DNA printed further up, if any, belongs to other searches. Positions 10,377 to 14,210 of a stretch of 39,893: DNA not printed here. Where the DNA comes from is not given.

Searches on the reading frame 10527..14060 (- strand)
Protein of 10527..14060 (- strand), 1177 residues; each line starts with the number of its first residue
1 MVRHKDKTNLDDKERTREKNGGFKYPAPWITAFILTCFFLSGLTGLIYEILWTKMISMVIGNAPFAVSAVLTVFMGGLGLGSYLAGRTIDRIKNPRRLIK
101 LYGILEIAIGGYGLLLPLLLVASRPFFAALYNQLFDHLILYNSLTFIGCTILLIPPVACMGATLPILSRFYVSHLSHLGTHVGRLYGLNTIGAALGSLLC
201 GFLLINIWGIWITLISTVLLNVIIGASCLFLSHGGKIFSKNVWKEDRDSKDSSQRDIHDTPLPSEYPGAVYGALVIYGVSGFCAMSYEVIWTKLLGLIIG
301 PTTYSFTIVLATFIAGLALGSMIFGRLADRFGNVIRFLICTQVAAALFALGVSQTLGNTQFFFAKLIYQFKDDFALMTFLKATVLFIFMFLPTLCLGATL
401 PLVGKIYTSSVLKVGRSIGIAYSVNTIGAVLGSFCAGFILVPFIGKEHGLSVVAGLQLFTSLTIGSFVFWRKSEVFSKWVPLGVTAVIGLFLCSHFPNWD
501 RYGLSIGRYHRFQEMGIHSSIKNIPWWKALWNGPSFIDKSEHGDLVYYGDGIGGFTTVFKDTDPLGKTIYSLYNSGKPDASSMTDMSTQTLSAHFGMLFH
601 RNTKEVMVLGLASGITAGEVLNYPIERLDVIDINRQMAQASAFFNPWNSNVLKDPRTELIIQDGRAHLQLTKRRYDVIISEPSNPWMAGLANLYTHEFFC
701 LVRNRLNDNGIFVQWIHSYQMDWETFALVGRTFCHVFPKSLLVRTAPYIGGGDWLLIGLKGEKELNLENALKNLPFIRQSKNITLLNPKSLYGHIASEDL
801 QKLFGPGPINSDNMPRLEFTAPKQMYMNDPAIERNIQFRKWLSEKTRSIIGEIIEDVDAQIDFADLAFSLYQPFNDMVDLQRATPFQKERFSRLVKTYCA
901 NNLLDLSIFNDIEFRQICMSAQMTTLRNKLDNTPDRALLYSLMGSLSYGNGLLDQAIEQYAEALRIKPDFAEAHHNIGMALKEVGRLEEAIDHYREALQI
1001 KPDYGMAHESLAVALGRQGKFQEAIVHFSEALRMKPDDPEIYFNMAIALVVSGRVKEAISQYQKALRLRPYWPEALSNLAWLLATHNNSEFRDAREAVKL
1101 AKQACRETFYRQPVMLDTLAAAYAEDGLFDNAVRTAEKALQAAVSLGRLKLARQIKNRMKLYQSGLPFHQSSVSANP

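Call 21: search_protein_families(library=pfam, proteins=[window:10527-14060:-], max_evalue=0.00001)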
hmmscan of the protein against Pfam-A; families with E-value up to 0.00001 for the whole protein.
window:10527-14060:- (1177 aa): 18 families
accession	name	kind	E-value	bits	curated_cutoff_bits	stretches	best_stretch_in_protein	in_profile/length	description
PF13414.12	TPR_11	-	5.1e-33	112.9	26.8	3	980-1019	3-42/42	TPR repeat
PF00515.34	TPR_1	-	7.3e-28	95.7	27.8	1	971-1004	1-34/34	Tetratricopeptide repeat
PF07719.23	TPR_2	-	5.2e-26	89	27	1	971-1004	1-34/34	Tetratricopeptide repeat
PF01564.23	Spermine_synth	-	2.2e-20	73.5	22.9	1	592-757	8-174/186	Spermine/spermidine synthase domain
PF13181.12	TPR_8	-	6.6e-19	66.8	25.7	1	971-1004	1-34/34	Tetratricopeptide repeat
PF13424.12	TPR_12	-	8.4e-19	68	30.1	2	970-1035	2-75/77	Tetratricopeptide repeat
PF13431.12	TPR_17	-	5e-18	64.3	24.4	0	960-991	2-33/34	Tetratricopeptide repeat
PF13432.12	TPR_16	-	1.4e-16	61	32.7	2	1011-1071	3-63/65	Tetratricopeptide repeat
PF13428.12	TPR_14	-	1.6e-16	59.6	23.5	0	1009-1047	5-43/44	Tetratricopeptide repeat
PF14559.12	TPR_19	-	2.3e-14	53.9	25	1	1018-1074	4-60/68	Tetratricopeptide repeat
PF23914.1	TPR_CcmH_CycH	-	2.8e-10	40.7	42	1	923-1039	36-155/158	Cytochrome c-type biogenesis protein H TPR domain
PF24575.1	TPR_Slam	-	3.8e-10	40.5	35.2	0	978-1015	54-91/104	Surface lipoprotein assembly modifier, N-terminal TPR repeats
PF13176.12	TPR_7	-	7.2e-09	35.5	27.9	0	973-1003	1-31/36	Tetratricopeptide repeat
PF13374.12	TPR_10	-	2.6e-07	30.9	27.5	0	975-1000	6-31/42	Tetratricopeptide repeat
PF20308.4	TPR-S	-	2.9e-07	31.4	27.6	0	1021-1113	2-90/102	Tetratricopeptide Repeats-Sensor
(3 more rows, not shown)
